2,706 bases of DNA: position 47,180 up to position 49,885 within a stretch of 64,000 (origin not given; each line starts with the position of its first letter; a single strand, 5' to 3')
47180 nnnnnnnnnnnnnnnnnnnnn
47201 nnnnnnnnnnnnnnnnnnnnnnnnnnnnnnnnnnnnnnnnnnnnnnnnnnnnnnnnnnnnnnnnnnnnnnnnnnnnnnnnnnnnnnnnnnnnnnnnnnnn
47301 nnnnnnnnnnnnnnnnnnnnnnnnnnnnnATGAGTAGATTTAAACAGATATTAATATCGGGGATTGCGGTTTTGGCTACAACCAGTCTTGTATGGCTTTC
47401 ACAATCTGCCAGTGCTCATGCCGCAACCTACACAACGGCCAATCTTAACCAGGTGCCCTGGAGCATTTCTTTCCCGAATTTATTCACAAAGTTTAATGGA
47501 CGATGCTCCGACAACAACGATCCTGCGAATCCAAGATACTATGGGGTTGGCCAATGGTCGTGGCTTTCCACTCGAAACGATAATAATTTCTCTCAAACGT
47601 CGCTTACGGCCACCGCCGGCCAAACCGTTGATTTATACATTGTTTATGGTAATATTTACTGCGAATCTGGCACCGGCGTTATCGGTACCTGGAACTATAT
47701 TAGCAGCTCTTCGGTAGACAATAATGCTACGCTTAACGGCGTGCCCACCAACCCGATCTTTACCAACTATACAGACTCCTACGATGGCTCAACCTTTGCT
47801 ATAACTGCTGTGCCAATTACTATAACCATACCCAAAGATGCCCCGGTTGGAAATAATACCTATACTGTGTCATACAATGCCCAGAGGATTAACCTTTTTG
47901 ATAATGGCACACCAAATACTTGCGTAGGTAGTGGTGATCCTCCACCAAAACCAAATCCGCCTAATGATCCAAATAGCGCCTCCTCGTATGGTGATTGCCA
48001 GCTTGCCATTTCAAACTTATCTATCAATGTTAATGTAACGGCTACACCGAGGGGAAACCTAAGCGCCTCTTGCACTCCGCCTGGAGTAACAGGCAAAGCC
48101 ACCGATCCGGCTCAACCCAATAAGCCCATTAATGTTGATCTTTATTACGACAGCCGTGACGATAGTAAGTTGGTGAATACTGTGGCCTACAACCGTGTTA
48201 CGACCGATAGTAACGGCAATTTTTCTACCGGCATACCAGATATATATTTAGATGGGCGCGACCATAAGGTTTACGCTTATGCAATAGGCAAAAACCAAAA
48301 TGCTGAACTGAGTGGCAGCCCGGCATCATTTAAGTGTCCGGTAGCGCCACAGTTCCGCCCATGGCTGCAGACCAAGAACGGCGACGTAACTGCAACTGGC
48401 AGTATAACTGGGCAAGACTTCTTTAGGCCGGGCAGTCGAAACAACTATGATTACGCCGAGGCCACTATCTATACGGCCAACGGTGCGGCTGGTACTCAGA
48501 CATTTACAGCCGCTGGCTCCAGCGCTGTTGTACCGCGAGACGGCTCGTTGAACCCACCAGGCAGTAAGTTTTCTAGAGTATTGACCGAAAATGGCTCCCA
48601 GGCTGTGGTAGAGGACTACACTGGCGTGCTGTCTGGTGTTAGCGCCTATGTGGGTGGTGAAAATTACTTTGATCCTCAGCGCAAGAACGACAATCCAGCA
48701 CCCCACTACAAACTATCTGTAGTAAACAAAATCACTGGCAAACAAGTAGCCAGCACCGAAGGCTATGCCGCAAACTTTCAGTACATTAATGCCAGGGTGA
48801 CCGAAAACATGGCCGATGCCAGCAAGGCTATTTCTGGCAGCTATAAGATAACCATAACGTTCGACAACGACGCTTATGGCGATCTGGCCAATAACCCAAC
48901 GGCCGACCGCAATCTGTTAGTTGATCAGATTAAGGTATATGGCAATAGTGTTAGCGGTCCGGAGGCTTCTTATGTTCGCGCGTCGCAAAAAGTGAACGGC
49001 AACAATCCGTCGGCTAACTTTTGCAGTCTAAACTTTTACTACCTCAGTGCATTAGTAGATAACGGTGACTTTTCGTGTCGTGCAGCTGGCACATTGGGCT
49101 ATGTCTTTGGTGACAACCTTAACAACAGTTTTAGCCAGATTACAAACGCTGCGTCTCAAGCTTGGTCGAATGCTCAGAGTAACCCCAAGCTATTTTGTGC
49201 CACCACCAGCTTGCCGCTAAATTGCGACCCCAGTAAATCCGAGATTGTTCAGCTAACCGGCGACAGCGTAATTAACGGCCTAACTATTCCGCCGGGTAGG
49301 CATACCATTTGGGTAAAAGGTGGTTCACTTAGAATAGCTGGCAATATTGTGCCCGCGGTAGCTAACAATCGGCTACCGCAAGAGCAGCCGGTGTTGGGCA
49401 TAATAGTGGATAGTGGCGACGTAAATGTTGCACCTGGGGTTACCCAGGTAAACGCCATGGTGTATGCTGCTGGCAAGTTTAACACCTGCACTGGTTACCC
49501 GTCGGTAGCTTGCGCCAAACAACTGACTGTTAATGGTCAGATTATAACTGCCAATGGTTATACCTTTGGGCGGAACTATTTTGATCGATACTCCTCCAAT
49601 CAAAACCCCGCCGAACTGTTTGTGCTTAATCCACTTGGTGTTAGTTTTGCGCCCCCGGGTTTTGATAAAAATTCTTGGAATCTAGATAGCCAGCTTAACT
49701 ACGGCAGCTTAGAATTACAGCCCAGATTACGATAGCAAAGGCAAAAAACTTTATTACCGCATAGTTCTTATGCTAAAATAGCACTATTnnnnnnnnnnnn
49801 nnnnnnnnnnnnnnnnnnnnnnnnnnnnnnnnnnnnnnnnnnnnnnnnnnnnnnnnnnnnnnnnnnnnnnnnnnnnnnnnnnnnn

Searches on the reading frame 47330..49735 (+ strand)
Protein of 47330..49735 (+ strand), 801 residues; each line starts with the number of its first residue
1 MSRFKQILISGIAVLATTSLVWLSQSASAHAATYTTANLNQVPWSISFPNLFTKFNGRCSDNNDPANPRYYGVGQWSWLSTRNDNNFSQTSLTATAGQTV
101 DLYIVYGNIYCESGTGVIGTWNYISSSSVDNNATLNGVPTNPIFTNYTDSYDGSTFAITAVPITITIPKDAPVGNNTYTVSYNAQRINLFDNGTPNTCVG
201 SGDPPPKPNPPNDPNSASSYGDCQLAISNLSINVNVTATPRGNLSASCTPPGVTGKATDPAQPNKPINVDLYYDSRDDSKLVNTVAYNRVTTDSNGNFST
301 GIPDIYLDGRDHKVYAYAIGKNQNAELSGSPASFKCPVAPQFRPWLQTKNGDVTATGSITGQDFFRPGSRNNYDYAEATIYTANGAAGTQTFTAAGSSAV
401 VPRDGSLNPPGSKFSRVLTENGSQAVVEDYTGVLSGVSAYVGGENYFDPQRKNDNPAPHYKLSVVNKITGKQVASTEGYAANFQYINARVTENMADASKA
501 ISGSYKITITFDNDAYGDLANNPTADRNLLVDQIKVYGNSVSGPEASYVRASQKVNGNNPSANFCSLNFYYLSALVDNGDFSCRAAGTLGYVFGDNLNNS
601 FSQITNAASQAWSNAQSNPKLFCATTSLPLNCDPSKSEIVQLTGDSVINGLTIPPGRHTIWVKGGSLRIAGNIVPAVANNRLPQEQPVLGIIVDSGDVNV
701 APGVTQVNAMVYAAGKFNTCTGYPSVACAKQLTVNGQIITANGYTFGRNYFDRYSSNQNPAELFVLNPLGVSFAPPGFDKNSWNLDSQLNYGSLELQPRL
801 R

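Call 81: search_protein_families(library=pfam, proteins=[window:47330-49735:+], max_evalue=0.01)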
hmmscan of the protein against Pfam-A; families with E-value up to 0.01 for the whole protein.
window:47330-49735:+ (801 aa): 1 family
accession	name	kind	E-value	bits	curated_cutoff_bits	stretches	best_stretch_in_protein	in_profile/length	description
PF16841.11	CBM60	-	3.3e-05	24.7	28.2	1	502-543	46-83/91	Ca-dependent carbohydrate-binding module xylan-binding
